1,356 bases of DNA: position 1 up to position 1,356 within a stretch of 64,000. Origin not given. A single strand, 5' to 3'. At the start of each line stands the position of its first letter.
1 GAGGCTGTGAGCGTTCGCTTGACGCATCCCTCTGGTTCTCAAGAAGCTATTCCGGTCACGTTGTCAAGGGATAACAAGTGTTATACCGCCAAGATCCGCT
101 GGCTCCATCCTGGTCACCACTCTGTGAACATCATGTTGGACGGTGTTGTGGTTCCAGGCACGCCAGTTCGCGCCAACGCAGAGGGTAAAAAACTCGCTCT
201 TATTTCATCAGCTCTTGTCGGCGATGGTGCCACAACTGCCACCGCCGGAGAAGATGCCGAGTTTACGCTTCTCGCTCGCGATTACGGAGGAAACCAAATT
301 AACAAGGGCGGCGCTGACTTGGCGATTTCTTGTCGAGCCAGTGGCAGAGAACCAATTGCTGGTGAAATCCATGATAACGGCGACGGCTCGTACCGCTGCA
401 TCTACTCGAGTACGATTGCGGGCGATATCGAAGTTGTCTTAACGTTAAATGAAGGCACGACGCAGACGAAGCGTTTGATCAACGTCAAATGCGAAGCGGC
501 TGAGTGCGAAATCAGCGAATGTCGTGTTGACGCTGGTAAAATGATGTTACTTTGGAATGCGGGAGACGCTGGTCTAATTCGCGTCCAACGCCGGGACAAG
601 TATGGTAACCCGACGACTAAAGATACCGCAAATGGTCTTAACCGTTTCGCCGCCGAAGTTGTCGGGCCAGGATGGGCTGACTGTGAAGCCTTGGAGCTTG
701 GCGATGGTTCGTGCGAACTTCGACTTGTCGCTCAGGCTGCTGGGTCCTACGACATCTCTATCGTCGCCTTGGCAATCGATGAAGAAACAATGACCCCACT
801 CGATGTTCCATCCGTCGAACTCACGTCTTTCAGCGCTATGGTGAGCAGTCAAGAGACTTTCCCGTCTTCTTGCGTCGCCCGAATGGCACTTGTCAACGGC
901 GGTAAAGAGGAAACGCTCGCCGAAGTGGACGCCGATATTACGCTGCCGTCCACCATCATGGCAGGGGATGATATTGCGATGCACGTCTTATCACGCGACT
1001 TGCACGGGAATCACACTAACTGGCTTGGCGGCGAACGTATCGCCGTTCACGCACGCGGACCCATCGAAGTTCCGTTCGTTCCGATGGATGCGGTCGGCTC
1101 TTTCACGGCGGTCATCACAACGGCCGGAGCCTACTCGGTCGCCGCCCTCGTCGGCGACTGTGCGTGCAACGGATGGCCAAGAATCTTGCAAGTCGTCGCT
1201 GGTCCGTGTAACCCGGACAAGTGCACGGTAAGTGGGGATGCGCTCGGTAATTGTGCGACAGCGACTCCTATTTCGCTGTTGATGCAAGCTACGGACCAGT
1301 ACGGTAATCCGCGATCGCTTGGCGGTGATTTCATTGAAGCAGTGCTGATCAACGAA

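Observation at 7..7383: Giant filamin-repeat protein with an embedded MgtE_N/FliG-like helical repeat array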

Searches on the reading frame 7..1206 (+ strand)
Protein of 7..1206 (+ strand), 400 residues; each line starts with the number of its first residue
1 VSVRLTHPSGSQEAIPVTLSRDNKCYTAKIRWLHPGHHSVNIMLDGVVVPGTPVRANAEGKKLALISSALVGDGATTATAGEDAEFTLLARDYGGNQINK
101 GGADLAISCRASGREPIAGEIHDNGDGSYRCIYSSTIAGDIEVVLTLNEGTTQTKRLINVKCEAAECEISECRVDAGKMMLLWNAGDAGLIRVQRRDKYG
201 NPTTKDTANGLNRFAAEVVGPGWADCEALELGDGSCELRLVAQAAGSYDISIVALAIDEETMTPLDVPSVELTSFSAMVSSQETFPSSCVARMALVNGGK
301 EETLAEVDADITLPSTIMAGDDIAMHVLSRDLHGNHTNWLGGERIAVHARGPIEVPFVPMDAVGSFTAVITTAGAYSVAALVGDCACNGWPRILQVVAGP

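Call 12: find_related_loci(query=window:7-1206:+, collection=metagenome_contigs, flank=10000)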
Query window:7-1206:+ (400 aa) in metagenome_contigs; peptide patterns used: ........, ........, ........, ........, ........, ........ (x = any residue, [..] = any of these).
221 stretches matched a pattern; 20 encode a relative of the query (tblastn E <= 1e-3); 19 distinct loci.
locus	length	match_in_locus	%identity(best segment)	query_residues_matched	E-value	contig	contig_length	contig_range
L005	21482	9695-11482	100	1-400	0e+0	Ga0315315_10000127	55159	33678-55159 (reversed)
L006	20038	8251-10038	100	1-400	0e+0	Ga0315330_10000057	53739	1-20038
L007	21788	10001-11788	100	1-400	0e+0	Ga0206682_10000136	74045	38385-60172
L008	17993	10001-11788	100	1-400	0e+0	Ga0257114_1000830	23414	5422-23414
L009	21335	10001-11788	100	1-400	0e+0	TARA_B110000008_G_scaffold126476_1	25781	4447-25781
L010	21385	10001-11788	100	1-400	0e+0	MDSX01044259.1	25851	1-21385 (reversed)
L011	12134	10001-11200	98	1-400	0e+0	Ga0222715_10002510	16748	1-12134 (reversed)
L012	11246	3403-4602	98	1-400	0e+0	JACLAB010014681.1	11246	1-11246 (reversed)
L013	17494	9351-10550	98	1-400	0e+0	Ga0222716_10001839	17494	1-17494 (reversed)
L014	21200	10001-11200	86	1-400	0e+0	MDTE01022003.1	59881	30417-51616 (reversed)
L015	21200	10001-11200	86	1-400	0e+0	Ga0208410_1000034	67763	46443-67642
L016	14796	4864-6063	86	1-400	0e+0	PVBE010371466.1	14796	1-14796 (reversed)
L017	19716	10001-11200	86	1-400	0e+0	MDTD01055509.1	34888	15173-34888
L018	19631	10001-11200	86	1-400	0e+0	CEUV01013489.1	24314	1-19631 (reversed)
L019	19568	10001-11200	87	1-400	0e+0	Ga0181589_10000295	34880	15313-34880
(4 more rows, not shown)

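Call 20: search_protein_families(library=pfam, proteins=[L007:1943-2683:+, L007:2684-4843:+, L007:4844-5812:+, L007:5813-6706:+, L007:6707-9262:+, L007:9263-11812:+, L007:11813-12892:+, L007:12893-14347:+, L007:14348-16924:+, L007:16925-17374:+], max_evalue=0.01)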
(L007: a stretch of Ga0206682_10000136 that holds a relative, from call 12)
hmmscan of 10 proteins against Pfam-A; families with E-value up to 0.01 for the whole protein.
L007:1943-2683:+ (247 aa): 1 family
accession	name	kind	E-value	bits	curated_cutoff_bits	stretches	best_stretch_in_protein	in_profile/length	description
PF10358.15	NT-C2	-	3.5e-19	69.3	25.2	1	16-142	2-131/143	N-terminal C2 in EEIG1 and EHBP1 proteins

L007:2684-4843:+ (720 aa): 7 families
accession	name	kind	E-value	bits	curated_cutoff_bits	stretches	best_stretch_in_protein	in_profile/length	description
PF00630.25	Filamin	-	3.8e-52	175.5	26.9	5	524-612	2-85/93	Filamin/ABP280 repeat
PF09134.16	Invasin_D3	-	1.5e-19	70.7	33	1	544-613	21-86/98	Invasin, domain 3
PF13115.11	YtkA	-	1.6e-08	35.5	25.9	0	566-607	40-84/85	YtkA-like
PF02369.22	Big_1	-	2.9e-05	24.5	34.9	0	336-394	26-82/93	Bacterial Ig-like domain (group 1)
PF06312.18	Neurexophilin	-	0.00011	22.2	27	0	262-292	76-106/210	Neurexophilin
PF23616.1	Ig_GEX2_N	-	0.00033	21.2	27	0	437-465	15-46/105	GEX2 N-terminal Ig-like domain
PF05751.16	FixH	-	0.0075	16.7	23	0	585-615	112-142/150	FixH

L007:4844-5812:+ (323 aa): 2 families
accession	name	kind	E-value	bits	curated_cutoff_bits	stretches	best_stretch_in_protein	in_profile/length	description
PF03448.22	MgtE_N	-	1e-19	71.3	25.9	1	24-116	3-95/102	MgtE intracellular N domain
PF14841.11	FliG_M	-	1.8e-08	34.9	25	1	75-112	16-53/76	FliG middle domain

L007:5813-6706:+ (298 aa): 2 families
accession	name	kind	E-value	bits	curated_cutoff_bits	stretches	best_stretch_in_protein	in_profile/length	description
PF03448.22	MgtE_N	-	2.5e-12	47.7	25.9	1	246-290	45-89/102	MgtE intracellular N domain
PF14841.11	FliG_M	-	0.0023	18.5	25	0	240-272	15-45/76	FliG middle domain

L007:6707-9262:+ (852 aa): 7 families
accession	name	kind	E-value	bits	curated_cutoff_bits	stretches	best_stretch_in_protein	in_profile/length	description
PF00630.25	Filamin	-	5.6e-52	175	26.9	5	543-625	4-83/93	Filamin/ABP280 repeat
PF09134.16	Invasin_D3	-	6.9e-29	100.7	33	3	351-429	22-95/98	Invasin, domain 3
PF23616.1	Ig_GEX2_N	-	1.1e-11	45.3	27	0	343-411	12-87/105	GEX2 N-terminal Ig-like domain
PF02369.22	Big_1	-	6.4e-09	36.2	34.9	0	355-426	23-91/93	Bacterial Ig-like domain (group 1)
PF13115.11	YtkA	-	6.8e-05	23.9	25.9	0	387-413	59-84/85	YtkA-like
PF01835.25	MG2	-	0.00057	20.6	32.8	0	369-427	33-94/96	MG2 domain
PF05751.16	FixH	-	0.0024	18.3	23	0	466-520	79-134/150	FixH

L007:9263-11812:+ (850 aa): 4 families
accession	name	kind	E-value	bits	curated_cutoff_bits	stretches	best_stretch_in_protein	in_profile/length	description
PF00630.25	Filamin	-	4.2e-41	140.1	26.9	5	647-739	2-90/93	Filamin/ABP280 repeat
PF09134.16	Invasin_D3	-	9.9e-17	61.7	33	2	322-400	14-90/98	Invasin, domain 3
PF23616.1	Ig_GEX2_N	-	6.4e-06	26.7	27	0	105-177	8-87/105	GEX2 N-terminal Ig-like domain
PF02369.22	Big_1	-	0.0006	20.3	34.9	0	323-401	12-88/93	Bacterial Ig-like domain (group 1)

L007:11813-12892:+ (360 aa): 2 families
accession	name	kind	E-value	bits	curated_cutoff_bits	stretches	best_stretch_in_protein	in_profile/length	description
PF03448.22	MgtE_N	-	2.4e-17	63.7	25.9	2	138-222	4-87/102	MgtE intracellular N domain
PF14841.11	FliG_M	-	3.3e-08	34.1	25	1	186-219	13-46/76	FliG middle domain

L007:12893-14347:+ (485 aa): 4 families
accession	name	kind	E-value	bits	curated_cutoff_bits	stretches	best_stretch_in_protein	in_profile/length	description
PF03448.22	MgtE_N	-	2.6e-35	121.4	25.9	4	67-158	2-93/102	MgtE intracellular N domain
PF14841.11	FliG_M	-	1.7e-10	41.4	25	0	85-114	18-47/76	FliG middle domain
PF14842.11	FliG_N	-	0.0016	19.4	25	0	8-103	5-96/104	FliG N-terminal domain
PF22746.1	SHOCT-like_DUF2089-C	-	0.0032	17.5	27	0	166-185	11-30/32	SHOCT-like domain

L007:14348-16924:+ (859 aa): 5 families
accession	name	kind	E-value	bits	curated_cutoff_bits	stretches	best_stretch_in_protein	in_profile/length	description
PF00630.25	Filamin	-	1.4e-52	176.9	26.9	3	558-641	6-83/93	Filamin/ABP280 repeat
PF23616.1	Ig_GEX2_N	-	7.8e-19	68.2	27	0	783-859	14-96/105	GEX2 N-terminal Ig-like domain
PF09134.16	Invasin_D3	-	9.5e-10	39.3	33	0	571-651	17-95/98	Invasin, domain 3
PF13115.11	YtkA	-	2.1e-05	25.5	25.9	0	400-425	58-82/85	YtkA-like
PF22091.2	DUF6941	-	0.0093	16.8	27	0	310-336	95-121/125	Family of unknown function (DUF6941)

L007:16925-17374:+ (150 aa): 0 families

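Call 43: search_solved_structures(query=A2, max_evalue=1, show_alignments=2)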
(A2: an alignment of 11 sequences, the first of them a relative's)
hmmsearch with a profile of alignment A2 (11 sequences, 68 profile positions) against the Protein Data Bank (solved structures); distinct sequences matched with E-value up to 1: 16.
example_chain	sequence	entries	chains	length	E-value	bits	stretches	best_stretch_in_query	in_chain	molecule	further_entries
2yvy_A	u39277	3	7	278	0.0029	21.1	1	15-67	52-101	Mg2+ transporter MgtE | Magnesium transporter MgtE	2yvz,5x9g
8gpv_A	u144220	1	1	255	0.0033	20.9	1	14-65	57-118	Magnesium transporter MgtE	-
2yvx_A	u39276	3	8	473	0.0098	19.4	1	15-67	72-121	Mg2+ transporter MgtE | Magnesium transporter MgtE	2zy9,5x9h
3ajc_A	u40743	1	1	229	0.015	18.8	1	27-64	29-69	Flagellar motor switch protein fliG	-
4fhr_B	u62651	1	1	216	0.024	18.2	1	27-54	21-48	Flagellar motor switch protein FliG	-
1lkv_X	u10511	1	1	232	0.033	17.7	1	27-54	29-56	FLAGELLAR MOTOR SWITCH PROTEIN FLIG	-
3usw_A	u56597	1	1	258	0.035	17.6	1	8-64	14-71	Flagellar motor switch protein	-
8z4d_1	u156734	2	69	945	0.042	17.4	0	3-57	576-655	Flagellar M-ring protein,Flagellar motor switch protein FliG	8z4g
5tdy_B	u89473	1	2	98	0.044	17.3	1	37-66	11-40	Flagellar motor switch protein FliG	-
4qrm_B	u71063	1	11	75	0.051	17.1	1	27-55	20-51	Flagellar motor switch protein FliG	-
3soh_B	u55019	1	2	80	0.06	16.9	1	27-55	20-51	Flagellar motor switch protein FliG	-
2oux_A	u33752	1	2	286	0.07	16.7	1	18-62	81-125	Magnesium transporter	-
5d23_A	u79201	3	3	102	0.093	16.3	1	22-55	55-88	Fibroin-modulator-binding protein-1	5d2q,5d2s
8umx_B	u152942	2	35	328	0.51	13.9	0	30-64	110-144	Flagellar motor switch protein FliG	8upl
8umd_B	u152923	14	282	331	0.55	13.8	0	30-64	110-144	Flagellar motor switch protein FliG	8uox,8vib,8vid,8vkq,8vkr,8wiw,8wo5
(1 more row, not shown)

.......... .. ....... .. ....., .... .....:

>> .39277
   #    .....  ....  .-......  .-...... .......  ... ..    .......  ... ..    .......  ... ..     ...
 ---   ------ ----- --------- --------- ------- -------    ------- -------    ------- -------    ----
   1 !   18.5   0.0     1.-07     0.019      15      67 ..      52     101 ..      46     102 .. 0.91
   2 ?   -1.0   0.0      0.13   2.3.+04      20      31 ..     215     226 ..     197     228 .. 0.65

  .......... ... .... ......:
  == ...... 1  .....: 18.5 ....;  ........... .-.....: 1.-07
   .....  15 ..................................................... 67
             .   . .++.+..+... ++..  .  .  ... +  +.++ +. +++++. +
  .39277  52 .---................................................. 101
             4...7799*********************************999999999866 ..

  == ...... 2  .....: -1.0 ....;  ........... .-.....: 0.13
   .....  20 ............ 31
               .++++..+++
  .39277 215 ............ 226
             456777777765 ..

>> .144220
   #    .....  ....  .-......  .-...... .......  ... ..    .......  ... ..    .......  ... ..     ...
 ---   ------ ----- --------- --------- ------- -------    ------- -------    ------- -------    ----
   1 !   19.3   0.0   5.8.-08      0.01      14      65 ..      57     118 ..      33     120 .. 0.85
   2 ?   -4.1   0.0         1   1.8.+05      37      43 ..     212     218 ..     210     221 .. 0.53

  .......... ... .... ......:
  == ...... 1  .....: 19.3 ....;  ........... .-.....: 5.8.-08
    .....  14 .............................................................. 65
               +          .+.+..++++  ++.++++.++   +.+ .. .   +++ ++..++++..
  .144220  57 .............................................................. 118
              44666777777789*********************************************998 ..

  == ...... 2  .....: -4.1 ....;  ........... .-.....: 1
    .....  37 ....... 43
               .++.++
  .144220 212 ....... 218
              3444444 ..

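Call 77: search_protein_families(library=pfam, proteins=[L007:309-1721:+], max_evalue=0.01)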
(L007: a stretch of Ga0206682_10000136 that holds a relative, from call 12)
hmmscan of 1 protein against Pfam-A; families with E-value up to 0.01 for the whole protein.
L007:309-1721:+ (471 aa): 4 families
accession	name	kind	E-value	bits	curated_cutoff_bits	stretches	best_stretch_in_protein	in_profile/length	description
PF00246.29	Peptidase_M14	-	1.4e-46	159.8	21.6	1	29-307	11-284/286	Zinc carboxypeptidase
PF10994.13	DUF2817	-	4.2e-05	23.6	23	1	116-160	80-124/341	Protein of unknown function (DUF2817)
PF13620.12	CarboxypepD_reg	-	5.1e-05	24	32.3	1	321-371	1-54/82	Carboxypeptidase regulatory-like domain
PF24827.1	AstE_AspA_cat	-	0.0064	16.5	25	0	124-157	36-67/192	Succinylglutamate desuccinylase/Aspartoacylase catalytic domain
